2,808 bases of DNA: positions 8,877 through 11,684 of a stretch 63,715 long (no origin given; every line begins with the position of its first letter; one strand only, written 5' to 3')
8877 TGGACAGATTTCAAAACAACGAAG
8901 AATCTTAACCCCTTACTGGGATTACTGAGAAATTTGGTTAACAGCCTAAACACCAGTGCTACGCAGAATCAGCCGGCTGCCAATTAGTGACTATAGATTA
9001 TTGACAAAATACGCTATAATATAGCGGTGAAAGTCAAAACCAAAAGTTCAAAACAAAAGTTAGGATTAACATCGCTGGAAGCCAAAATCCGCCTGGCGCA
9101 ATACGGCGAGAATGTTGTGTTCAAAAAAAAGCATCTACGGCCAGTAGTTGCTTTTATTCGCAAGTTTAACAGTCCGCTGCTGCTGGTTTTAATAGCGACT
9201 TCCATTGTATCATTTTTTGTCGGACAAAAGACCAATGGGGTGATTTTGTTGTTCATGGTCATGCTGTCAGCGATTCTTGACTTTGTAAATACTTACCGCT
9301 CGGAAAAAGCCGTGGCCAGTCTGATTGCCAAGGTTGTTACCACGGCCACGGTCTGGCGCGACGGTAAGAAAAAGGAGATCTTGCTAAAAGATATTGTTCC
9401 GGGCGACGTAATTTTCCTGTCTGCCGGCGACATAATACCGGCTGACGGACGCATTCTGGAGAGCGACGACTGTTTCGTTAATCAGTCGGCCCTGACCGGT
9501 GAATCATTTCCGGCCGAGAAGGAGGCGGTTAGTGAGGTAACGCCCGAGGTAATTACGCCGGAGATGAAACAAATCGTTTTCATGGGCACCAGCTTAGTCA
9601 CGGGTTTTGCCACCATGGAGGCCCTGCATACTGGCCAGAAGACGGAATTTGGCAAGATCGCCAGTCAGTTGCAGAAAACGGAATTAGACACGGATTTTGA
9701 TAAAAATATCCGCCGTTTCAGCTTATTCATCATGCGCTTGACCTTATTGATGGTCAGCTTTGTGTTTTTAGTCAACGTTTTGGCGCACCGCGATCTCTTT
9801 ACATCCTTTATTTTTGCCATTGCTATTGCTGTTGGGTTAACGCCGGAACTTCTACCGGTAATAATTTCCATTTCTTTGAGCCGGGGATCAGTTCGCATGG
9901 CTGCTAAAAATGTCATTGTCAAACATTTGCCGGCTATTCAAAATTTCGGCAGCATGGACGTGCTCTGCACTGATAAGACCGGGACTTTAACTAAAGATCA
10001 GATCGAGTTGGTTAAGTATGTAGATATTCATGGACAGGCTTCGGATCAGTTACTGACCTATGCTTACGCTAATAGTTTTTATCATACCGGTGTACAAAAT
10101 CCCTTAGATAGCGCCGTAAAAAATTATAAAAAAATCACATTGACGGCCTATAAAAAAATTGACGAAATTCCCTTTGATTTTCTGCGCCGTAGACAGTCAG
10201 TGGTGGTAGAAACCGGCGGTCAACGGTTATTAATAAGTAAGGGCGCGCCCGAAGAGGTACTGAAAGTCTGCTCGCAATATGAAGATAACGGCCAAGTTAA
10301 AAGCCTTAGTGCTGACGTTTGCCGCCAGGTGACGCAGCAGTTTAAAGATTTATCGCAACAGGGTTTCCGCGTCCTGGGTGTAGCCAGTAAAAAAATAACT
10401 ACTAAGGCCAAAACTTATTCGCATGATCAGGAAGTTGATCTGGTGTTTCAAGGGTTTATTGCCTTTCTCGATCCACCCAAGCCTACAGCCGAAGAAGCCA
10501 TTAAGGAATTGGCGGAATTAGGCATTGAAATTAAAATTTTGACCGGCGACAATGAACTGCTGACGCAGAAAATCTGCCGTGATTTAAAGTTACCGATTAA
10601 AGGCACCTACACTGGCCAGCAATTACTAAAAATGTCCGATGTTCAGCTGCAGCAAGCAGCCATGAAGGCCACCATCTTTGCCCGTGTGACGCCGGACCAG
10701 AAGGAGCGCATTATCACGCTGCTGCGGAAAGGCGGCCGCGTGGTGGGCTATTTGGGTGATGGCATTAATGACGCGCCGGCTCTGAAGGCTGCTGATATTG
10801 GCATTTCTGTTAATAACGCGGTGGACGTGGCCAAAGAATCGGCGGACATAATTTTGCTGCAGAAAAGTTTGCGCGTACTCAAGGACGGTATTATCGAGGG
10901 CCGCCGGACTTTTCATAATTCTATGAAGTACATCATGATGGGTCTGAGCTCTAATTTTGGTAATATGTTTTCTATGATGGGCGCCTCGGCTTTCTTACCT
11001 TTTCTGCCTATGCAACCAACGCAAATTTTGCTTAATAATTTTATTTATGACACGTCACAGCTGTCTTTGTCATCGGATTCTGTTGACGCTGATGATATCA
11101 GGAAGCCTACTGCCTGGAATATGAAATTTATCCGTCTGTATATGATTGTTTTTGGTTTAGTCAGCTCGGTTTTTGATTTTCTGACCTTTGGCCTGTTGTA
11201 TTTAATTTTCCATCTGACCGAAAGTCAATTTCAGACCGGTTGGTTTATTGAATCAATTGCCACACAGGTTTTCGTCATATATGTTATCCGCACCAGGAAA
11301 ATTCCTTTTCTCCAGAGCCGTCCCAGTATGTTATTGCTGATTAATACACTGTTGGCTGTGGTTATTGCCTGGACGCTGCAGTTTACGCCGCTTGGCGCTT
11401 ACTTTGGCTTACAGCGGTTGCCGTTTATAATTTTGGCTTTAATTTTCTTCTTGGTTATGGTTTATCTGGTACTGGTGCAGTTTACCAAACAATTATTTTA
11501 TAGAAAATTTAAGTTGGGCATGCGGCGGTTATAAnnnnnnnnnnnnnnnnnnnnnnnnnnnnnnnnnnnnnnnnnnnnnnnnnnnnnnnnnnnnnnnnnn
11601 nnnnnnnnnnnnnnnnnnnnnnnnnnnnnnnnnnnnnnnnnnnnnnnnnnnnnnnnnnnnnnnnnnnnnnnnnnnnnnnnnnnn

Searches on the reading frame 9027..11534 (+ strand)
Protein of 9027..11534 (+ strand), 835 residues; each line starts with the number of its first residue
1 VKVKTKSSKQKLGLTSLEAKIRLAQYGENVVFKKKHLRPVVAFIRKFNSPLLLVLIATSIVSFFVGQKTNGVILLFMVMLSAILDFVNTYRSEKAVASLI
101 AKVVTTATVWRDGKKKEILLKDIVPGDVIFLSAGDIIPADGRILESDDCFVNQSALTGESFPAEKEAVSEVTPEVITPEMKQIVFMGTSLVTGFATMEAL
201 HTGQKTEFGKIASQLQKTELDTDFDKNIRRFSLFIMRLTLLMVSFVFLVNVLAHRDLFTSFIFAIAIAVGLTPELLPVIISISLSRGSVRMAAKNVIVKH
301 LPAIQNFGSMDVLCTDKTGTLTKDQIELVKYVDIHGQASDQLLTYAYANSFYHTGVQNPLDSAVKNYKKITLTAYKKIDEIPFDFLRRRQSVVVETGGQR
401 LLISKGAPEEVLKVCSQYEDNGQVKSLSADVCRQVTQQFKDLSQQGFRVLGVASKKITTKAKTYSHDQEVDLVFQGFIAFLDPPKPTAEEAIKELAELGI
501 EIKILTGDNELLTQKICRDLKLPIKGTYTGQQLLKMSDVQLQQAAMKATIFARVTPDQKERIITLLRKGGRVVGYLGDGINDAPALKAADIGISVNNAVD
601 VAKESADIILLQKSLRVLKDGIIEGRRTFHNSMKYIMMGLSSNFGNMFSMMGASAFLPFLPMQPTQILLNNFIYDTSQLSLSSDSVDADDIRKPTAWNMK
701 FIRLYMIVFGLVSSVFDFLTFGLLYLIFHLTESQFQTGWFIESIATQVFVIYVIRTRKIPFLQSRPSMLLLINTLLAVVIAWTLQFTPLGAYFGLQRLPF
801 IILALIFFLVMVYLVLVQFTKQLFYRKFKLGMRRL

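Call 21: search_protein_families(library=pfam, max_evalue=0.00001, proteins=[window:9027-11534:+])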
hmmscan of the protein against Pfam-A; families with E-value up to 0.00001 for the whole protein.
window:9027-11534:+ (835 aa): 6 families
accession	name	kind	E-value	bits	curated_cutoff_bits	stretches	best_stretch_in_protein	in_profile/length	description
PF00122.25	E1-E2_ATPase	-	2e-46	158.2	28.1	1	105-294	5-181/181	E1-E2 ATPase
PF00689.26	Cation_ATPase_C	-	1.9e-20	73.8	27.3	1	659-822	1-174/175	Cation transporting ATPase, C-terminus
PF00702.32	Hydrolase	-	2.7e-15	57.7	26.4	1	310-590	1-191/191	haloacid dehalogenase-like hydrolase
PF00690.31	Cation_ATPase_N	-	7.1e-10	38.8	20.4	1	10-62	17-69/69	Cation transporter/ATPase, N-terminus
PF13246.12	Cation_ATPase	-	9.5e-09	35.6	21.7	1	372-418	43-91/91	Cation transport ATPase (P-type)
PF08282.18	Hydrolase_3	-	8.9e-06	26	20.9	0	576-611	209-244/255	haloacid dehalogenase-like hydrolase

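Call 103: find_related_loci(query=window:9027-11531:+, collection=genome_contigs, flank=8000)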
Query window:9027-11531:+ (835 aa) in genome_contigs; peptide patterns used: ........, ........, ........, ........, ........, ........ (x = any residue, [..] = any of these).
554 stretches matched a pattern; 509 encode a relative of the query (tblastn E <= 1e-3); the best 80 are kept; 80 distinct loci.
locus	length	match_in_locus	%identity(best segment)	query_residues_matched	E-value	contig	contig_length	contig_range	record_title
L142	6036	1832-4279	84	12-827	0e+0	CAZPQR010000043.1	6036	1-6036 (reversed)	MAG TPA_asm: uncultured Gammaproteobacteria bacterium isolate SRP189682_co1_236 genome assembly, contig: NODE_36494_leng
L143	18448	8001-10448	84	12-827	0e+0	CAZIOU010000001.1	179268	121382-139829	MAG TPA_asm: uncultured Gammaproteobacteria bacterium isolate SRP286056_co1_85 genome assembly, contig: NODE_43_length_1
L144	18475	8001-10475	61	12-834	0e+0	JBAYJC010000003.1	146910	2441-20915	MAG: Patescibacteria group bacterium isolate SO_2016_GW1_46 scaffold00246_OW334_2016, whole genome shotgun sequence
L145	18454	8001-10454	54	1-829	0e+0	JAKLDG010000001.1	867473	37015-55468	MAG: Patescibacteria group bacterium isolate RA.bin104 RA.bin104_1, whole genome shotgun sequence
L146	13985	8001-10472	54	4-826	0e+0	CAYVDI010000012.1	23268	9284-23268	MAG TPA_asm: uncultured Bdellovibrionales bacterium isolate SRP135725_co1_487 genome assembly, contig: NODE_2663_length_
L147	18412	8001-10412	55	12-830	0e+0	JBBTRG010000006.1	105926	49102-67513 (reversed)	MAG: Patescibacteria group bacterium isolate H32-bin003 H32_bin003_000000000006, whole genome shotgun sequence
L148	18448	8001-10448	53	13-828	0e+0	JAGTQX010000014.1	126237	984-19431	MAG: Candidatus Bathyarchaeota archaeon isolate DRTY-6_2_bin_115 DRTY-6_2_bin_115_NODE_15, whole genome shotgun sequence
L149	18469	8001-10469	52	13-835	0e+0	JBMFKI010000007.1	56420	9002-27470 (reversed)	MAG: Candidatus Bathyarchaeia archaeon isolate KM4336-19 NODE_7_length_56420_cov_11.718705, whole genome shotgun sequenc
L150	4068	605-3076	52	5-828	0e+0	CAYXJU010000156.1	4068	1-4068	MAG TPA_asm: uncultured Candidatus Bathyarchaeia archaeon isolate SRP098346_co1_293 genome assembly, contig: NODE_34899_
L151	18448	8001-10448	52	13-828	0e+0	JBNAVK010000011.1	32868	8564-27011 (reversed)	MAG: Candidatus Bathyarchaeales archaeon isolate Kamch4342-D-MF-036 bin74.fa-11, whole genome shotgun sequence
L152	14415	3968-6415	52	13-828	0e+0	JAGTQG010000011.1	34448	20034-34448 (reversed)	MAG: Candidatus Bathyarchaeota archaeon isolate JZ_bin_7 JZ_bin_7_NODE_11, whole genome shotgun sequence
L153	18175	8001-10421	53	22-828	0e+0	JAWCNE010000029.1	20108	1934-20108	MAG: Candidatus Bathyarchaeia archaeon isolate JZ-2_201709_bins_121 JZ-2_201709_bins_121_scaffold_29, whole genome shotg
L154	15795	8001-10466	53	12-828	0e+0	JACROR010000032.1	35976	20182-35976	MAG: Candidatus Niyogibacteria bacterium isolate NC_groundwater_1966_Pr3_S-0.2um_45_3 scaffold_843025, whole genome shot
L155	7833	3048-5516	52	4-828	0e+0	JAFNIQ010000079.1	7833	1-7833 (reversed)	MAG: Candidatus Brockarchaeota archaeon isolate GD2_1 GD2_1_scaffold_4756_curated, whole genome shotgun sequence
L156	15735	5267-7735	52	4-828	0e+0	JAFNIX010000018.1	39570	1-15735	MAG: Candidatus Brockarchaeota archaeon isolate DRTY-6.bins.80 NODE_18_length_39570_cov_7.72056, whole genome shotgun se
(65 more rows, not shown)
